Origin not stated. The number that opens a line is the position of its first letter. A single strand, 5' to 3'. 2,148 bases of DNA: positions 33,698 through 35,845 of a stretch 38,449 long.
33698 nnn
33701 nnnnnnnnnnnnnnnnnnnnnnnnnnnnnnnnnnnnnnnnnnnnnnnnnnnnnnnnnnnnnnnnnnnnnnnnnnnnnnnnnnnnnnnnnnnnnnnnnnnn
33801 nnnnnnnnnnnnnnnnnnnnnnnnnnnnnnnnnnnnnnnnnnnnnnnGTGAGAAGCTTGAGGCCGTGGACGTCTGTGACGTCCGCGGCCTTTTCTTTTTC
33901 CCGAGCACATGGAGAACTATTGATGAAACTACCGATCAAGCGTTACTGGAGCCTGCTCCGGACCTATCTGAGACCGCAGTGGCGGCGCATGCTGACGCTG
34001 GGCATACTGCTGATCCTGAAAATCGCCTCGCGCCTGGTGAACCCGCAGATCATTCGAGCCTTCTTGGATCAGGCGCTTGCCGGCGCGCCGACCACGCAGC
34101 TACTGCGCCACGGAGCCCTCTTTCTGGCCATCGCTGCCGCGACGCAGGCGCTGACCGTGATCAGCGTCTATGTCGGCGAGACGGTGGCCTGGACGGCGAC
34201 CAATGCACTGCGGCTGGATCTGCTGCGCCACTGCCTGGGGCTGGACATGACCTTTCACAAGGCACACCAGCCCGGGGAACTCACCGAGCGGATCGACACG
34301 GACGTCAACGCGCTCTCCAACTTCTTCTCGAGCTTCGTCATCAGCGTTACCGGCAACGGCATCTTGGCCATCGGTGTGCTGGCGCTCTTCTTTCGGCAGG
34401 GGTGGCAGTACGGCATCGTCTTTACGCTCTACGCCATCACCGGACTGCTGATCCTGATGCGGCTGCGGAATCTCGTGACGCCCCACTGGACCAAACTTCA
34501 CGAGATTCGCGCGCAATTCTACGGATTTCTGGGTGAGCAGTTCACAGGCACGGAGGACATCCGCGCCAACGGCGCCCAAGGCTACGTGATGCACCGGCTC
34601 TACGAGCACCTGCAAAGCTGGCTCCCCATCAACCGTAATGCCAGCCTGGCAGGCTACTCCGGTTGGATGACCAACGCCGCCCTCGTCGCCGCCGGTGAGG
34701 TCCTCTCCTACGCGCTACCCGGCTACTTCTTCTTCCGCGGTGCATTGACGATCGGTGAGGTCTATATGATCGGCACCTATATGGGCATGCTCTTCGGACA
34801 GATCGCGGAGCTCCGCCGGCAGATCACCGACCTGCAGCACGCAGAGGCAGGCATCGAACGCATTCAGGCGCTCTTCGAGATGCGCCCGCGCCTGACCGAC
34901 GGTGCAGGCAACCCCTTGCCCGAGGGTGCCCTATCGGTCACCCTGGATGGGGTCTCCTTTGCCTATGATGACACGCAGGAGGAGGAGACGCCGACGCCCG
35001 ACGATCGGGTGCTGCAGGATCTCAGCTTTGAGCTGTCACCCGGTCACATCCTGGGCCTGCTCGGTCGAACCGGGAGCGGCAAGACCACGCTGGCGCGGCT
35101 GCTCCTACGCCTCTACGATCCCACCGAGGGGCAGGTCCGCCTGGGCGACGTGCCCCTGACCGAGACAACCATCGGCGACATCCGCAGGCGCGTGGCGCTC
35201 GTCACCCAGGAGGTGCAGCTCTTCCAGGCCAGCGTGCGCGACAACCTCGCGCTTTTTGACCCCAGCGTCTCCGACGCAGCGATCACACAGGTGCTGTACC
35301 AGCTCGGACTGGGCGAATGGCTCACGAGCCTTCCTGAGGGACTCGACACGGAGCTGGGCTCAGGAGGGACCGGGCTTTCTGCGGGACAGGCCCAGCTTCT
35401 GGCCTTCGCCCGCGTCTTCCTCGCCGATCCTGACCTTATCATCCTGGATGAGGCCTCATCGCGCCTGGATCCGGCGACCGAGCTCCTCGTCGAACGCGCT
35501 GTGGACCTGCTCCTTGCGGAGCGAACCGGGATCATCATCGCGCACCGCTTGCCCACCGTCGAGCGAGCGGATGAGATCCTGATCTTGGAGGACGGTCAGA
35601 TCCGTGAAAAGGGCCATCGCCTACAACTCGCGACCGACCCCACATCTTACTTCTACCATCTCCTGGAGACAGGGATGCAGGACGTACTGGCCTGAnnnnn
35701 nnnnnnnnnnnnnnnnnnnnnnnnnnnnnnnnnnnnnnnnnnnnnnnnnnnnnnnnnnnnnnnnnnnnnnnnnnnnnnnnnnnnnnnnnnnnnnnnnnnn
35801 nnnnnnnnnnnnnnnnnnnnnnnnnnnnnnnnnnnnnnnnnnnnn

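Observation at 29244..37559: Heliorhodopsin flanked by a triple-GAF two-component system and a divergent heterodimeric ABC exporter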

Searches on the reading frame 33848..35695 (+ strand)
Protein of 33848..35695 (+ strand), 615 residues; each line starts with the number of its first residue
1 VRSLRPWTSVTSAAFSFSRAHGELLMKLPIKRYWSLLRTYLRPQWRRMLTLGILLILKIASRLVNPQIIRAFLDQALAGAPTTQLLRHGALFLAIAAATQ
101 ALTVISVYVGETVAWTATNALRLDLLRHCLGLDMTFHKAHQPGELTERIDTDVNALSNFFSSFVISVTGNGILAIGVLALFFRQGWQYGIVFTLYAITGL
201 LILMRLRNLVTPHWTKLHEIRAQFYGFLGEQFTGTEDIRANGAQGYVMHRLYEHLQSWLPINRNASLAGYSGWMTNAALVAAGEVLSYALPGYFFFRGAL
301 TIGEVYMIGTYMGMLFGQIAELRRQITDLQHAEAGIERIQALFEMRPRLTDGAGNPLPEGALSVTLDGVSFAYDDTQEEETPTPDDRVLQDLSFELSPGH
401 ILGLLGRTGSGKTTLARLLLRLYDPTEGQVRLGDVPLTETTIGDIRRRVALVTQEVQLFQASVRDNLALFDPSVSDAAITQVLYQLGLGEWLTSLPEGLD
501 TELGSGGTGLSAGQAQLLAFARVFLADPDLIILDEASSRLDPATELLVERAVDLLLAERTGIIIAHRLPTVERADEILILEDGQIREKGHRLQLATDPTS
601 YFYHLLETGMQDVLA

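Call 3: search_protein_families(library=pfam, proteins=[window:33848-35695:+], max_evalue=0.01)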
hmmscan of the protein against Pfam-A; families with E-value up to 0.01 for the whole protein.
window:33848-35695:+ (615 aa): 3 families
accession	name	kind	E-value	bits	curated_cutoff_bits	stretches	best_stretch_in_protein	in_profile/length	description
PF00005.33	ABC_tran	-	1e-29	104.3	25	1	389-537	1-136/137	ABC transporter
PF00664.28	ABC_membrane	-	5.1e-25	89.1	28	1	50-318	3-273/274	ABC transporter transmembrane region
PF13401.12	AAA_22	-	0.0014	19.4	27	1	402-459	8-64/130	AAA domain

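Call 17: find_homologous_proteins(query=window:33923-35695:+, max_evalue=1e-30)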
Query window:33923-35695:+ (590 aa): 7999 proteins with E <= 1e-30 among 8000 candidates; the best 120 are listed.
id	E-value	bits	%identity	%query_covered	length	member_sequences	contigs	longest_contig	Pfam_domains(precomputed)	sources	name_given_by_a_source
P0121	0.0e+0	1303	100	100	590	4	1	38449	PF00005.34,PF00664.29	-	-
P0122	0.0e+0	1100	84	100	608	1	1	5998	PF00005.34,PF00664.29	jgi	jgi:ATP-binding cassette, subfamily B, bacterial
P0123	0.0e+0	1098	85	100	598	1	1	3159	PF00005.34,PF00664.29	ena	-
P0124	0.0e+0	1088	83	100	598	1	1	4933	PF00005.34,PF00664.29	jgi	jgi:ATP-binding cassette, subfamily B, bacterial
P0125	0.0e+0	1017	76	100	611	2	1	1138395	PF00005.34,PF00664.29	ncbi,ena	-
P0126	8.8e-297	1003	75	100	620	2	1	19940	PF00005.34,PF00664.29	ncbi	ncbi:MAG: ABC transporter ATP-binding protein, partial [Anaerolineae bacterium]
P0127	2.7e-295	998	76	100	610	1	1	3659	PF00005.34,PF00664.29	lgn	-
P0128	3.2e-295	998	76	100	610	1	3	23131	PF00005.34,PF00664.29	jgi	jgi:ATP-binding cassette, subfamily B, bacterial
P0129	6.4e-295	997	76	100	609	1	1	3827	PF00005.34,PF00664.29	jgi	jgi:ABC-type multidrug transport system fused ATPase/permease subunit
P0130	1.1e-294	996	75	100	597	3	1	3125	PF00005.34,PF00664.29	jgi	jgi:ATP-binding cassette subfamily B protein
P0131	1.5e-294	996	75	100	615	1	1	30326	PF00005.34,PF00664.29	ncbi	-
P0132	2.0e-291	986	75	100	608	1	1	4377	PF00005.34,PF00664.29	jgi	-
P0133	6.9e-290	980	75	100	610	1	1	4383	PF00005.34,PF00664.29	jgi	jgi:ATP-binding cassette subfamily B protein/ATP-binding cassette subfamily C protein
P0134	9.1e-290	980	75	100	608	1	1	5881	PF00005.34,PF00664.29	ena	-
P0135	1.5e-289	979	75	100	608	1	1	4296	PF00005.34,PF00664.29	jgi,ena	-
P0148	2.4e-271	919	71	100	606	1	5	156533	PF00005.34,PF00664.29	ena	-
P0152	4.4e-263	892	69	100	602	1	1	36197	PF00005.34,PF00664.29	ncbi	-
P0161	2.3e-251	853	66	99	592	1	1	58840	PF00005.34,PF00664.29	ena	-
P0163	1.9e-248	844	65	100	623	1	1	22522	PF00005.34,PF00664.29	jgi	jgi:ATP-binding cassette, subfamily B, bacterial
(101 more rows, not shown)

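Call 18: search_solved_structures(query=window:33923-35695:+, max_evalue=1e-20)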
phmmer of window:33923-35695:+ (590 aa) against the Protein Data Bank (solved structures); distinct sequences matched with E-value up to 1e-20: 265 (the best 60 are shown).
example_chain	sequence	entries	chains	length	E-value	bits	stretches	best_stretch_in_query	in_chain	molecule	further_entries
8gmg_A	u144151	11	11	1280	7.9e-85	288.5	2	86-578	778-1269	ATP-dependent translocase ABCB1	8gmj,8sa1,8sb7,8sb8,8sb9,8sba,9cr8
8sa0_A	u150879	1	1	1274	8.4e-85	288.5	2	86-577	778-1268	ATP-dependent translocase ABCB1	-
6qex_A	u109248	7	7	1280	8.4e-85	288.5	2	86-578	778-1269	Multidrug resistance protein 1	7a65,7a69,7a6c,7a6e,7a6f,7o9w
8y6h_A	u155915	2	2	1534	1.3e-84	287.8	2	86-578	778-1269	ATP-dependent translocase ABCB1,mNeonGreen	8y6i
6c0v_A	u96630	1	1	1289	4.6e-84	286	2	86-578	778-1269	Multidrug resistance protein 1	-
4f4c_A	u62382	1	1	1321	6.7e-84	285.5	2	358-580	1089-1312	Multidrug resistance protein pgp-1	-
7qkr_A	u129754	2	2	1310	7.4e-82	278.7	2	96-575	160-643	Plasma membrane ATP-binding cassette transporter required for the export of a-factor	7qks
9nfi_A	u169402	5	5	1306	9.8e-82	278.3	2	55-573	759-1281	Permeability Glycoprotein (P-gp)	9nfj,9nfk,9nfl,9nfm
8zpx_B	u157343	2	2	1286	6.5e-81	275.6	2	269-570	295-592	ABC transporter B family member 1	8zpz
9juj_A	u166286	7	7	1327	7.3e-81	275.4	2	268-570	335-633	ABC transporter B family member 1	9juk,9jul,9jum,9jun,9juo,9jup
6ujt_A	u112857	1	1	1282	1.4e-80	274.5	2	258-578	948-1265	ATP-dependent translocase ABCB1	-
6ujs_A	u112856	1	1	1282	2.2e-80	273.9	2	258-578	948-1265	ATP-dependent translocase ABCB1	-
7niu_A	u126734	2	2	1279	2.2e-80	273.8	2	95-579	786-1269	Isoform 2 of Phosphatidylcholine translocator ABCB4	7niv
8woi_A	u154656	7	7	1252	2.3e-80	273.8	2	197-582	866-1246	ABC transporter B family member 19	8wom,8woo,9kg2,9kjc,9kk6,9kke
4m2s_A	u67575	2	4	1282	2.4e-80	273.7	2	265-578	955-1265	Multidrug resistance protein 1A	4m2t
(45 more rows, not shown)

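Call 20: find_encoding_contigs(protein=P0148, flank=7000, max_places=2)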
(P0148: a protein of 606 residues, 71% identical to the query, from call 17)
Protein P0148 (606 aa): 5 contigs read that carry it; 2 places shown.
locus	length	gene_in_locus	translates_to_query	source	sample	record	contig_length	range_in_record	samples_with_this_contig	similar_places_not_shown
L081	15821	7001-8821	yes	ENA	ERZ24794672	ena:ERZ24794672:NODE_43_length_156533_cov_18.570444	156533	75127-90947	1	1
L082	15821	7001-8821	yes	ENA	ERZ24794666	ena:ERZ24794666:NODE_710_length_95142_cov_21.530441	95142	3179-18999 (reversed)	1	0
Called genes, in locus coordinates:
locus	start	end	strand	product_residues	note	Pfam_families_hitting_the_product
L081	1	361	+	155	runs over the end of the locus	PF00293:NUDIX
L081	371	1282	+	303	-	PF00248:Aldo_ket_red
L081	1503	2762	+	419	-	PF07676:PD40 (faint)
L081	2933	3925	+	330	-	PF00248:Aldo_ket_red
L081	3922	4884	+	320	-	PF01208:URO-D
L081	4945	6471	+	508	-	PF00370:FGGY_N, PF02782:FGGY_C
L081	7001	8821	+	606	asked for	PF00664:ABC_membrane, PF00005:ABC_tran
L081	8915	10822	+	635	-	-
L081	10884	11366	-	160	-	PF00254:FKBP_C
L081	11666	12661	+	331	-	PF01370:Epimerase, PF04321:RmlD_sub_bind (faint), PF13460:NAD_binding_10 (weak), PF16363:GDP_Man_Dehyd (weak)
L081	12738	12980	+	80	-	PF22513:FitA-like_RHH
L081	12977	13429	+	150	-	PF01850:PIN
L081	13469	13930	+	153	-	PF00903:Glyoxalase, PF13669:Glyoxalase_4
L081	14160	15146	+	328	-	PF00005:ABC_tran, PF13304:AAA_21 (weak)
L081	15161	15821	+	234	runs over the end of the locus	PF01061:ABC2_membrane (weak), PF12679:ABC2_membrane_2, PF12730:ABC2_membrane_4 (weak), PF13346:ABC2_membrane_5, PF12698:ABC2_membrane_3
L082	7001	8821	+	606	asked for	PF00664:ABC_membrane, PF00005:ABC_tran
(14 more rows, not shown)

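Call 21: find_encoding_contigs(protein=P0152, flank=7000, max_places=2)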
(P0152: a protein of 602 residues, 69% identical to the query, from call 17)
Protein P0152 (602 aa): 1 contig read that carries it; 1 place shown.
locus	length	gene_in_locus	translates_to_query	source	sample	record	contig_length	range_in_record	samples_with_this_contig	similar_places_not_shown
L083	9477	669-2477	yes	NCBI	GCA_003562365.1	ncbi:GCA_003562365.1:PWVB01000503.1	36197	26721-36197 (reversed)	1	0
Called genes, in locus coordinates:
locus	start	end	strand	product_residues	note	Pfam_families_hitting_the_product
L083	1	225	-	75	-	?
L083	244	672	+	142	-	-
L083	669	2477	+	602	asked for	PF00664:ABC_membrane, PF00005:ABC_tran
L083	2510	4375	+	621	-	PF00664:ABC_membrane, PF00005:ABC_tran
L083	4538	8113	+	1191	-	PF00498:FHA, PF16697:Yop-YscD_cpl, PF00498:FHA, PF16697:Yop-YscD_cpl, PF00498:FHA, PF00005:ABC_tran, PF13304:AAA_21, PF12698:ABC2_membrane_3, +1 more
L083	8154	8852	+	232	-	-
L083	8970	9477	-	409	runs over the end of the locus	PF00089:Trypsin, PF13365:Trypsin_2, PF00595:PDZ (faint), PF13180:PDZ_2, PF17820:PDZ_6 (weak)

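Call 22: find_encoding_contigs(protein=P0161, flank=7000, max_places=2)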
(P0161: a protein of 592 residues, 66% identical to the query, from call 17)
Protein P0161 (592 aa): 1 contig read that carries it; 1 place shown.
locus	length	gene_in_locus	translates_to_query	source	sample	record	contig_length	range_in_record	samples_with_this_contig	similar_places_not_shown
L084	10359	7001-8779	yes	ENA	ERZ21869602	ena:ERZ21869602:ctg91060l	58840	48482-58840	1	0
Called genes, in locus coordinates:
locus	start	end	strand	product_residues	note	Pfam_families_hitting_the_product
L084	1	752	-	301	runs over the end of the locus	PF02899:Phage_int_SAM_1, PF13495:Phage_int_SAM_4, PF00589:Phage_integrase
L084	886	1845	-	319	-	-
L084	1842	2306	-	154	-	-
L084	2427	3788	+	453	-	PF01784:DUF34_NIF3, PF00583:Acetyltransf_1, PF13508:Acetyltransf_7 (weak)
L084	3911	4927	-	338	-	PF13784:Fic_N, PF02661:Fic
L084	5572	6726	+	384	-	PF01408:GFO_IDH_MocA, PF02894:GFO_IDH_MocA_C, PF22725:GFO_IDH_MocA_C3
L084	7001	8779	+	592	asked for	PF00664:ABC_membrane, PF00005:ABC_tran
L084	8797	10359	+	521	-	?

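Call 23: find_encoding_contigs(protein=P0163, flank=7000, max_places=2)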
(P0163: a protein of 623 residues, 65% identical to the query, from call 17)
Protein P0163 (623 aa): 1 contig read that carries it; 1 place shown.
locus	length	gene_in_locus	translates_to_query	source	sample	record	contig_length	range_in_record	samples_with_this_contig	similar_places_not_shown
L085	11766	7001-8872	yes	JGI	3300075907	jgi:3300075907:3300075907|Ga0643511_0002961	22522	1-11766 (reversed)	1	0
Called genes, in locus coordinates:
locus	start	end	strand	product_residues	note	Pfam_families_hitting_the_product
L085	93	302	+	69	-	-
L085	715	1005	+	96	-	-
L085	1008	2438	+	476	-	PF00239:Resolvase, PF07508:Recombinase, PF13408:Zn_ribbon_recom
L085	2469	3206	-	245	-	PF18761:Heliorhodopsin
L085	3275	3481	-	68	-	-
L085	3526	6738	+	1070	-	-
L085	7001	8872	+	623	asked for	PF00664:ABC_membrane, PF00005:ABC_tran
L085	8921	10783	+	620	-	PF00664:ABC_membrane, PF13401:AAA_22 (faint), PF00005:ABC_tran, PF02463:SMC_N (faint), PF13191:AAA_16 (weak)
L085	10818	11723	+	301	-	PF00583:Acetyltransf_1, PF13508:Acetyltransf_7 (weak)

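Call 24: find_related_loci(query=window:33923-35695:+, collection=metagenome_contigs, flank=10000)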
Query window:33923-35695:+ (590 aa) in metagenome_contigs; peptide patterns used: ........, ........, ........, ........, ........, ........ (x = any residue, [..] = any of these).
221 stretches matched a pattern; 119 encode a relative of the query (tblastn E <= 1e-3); the best 80 are kept; 80 distinct loci.
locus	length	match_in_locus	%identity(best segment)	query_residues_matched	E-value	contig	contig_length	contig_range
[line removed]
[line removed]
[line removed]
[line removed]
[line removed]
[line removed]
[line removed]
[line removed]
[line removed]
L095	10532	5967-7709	56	1-590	0e+0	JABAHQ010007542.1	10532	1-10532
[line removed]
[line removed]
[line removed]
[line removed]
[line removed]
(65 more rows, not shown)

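Call 64: search_protein_families(library=ncbifam, proteins=[window:33923-35695:+], max_evalue=0.00001)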
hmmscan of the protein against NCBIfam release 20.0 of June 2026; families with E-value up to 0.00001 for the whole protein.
window:33923-35695:+ (590 aa): 171 families (the best 25 are shown)
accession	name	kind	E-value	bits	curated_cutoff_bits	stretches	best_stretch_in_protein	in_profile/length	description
TIGR02203.1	MsbA_lipidA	equivalog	1.3e-79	268.2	602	1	9-572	2-558/572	lipid A export permease/ATP-binding protein MsbA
TIGR02204.1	MsbA_rel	hypoth_equivalog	2.1e-77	261.1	780.4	1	11-572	8-564/576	ABC transporter, permease/ATP-binding protein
TIGR00958.1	3a01208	subfamily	5.8e-75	252.9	874.6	1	14-580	154-710/711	antigen peptide transporter 2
TIGR03796.1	NHLM_micro_ABC1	equivalog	9.7e-73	245.5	853.3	1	10-576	143-705/710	NHLP family bacteriocin export ABC transporter peptidase/permease/ATPase subunit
TIGR01846.1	type_I_sec_HlyB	subfamily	3.8e-72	243.6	725.55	1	25-576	144-685/694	type I secretion system permease/ATPase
NF045513.1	HepA_fam_ABC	equivalog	1.6e-70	238.2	725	1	26-569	52-595/610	heterocyst formation ABC transporter subunit HepA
TIGR03375.1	type_I_sec_LssB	subfamily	6.5e-69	232.9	693.1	1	76-569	204-688/696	type I secretion system permease/ATPase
TIGR02857.1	CydD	equivalog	6.1e-66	223.4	435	2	304-554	287-528/529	thiol reductant ABC exporter subunit CydD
NF008056.1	PRK10790.1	equivalog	9.4e-65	219.2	746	1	12-577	11-569/584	SmdB family multidrug efflux ABC transporter permease/ATP-binding protein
TIGR03797.1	NHLM_micro_ABC2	equivalog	2.7e-64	217.9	709.4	1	8-572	123-674/686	NHLP bacteriocin export ABC transporter permease/ATPase subunit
NF008381.0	PRK11176.1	equivalog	5.6e-63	213.2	867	2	275-573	279-569/582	lipid A ABC transporter ATP-binding protein/permease MsbA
TIGR02868.1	CydC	equivalog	7.1e-61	206.4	329.05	1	87-543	79-530/530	thiol reductant ABC exporter subunit CydC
NF052233.1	CphA_assoc_ABC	equivalog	2.2e-60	204.9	880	1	9-582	170-741/766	cyanophycin metabolism-associated ABC transporter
NF008364.0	PRK11160.1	equivalog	8.3e-60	203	630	1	94-577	93-569/575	heme ABC transporter ATP-binding protein/permease CydC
NF010178.0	PRK13657.1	equivalog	3.2e-58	197.6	733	1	15-583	13-569/588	glucan ABC transporter ATP-binding protein/ permease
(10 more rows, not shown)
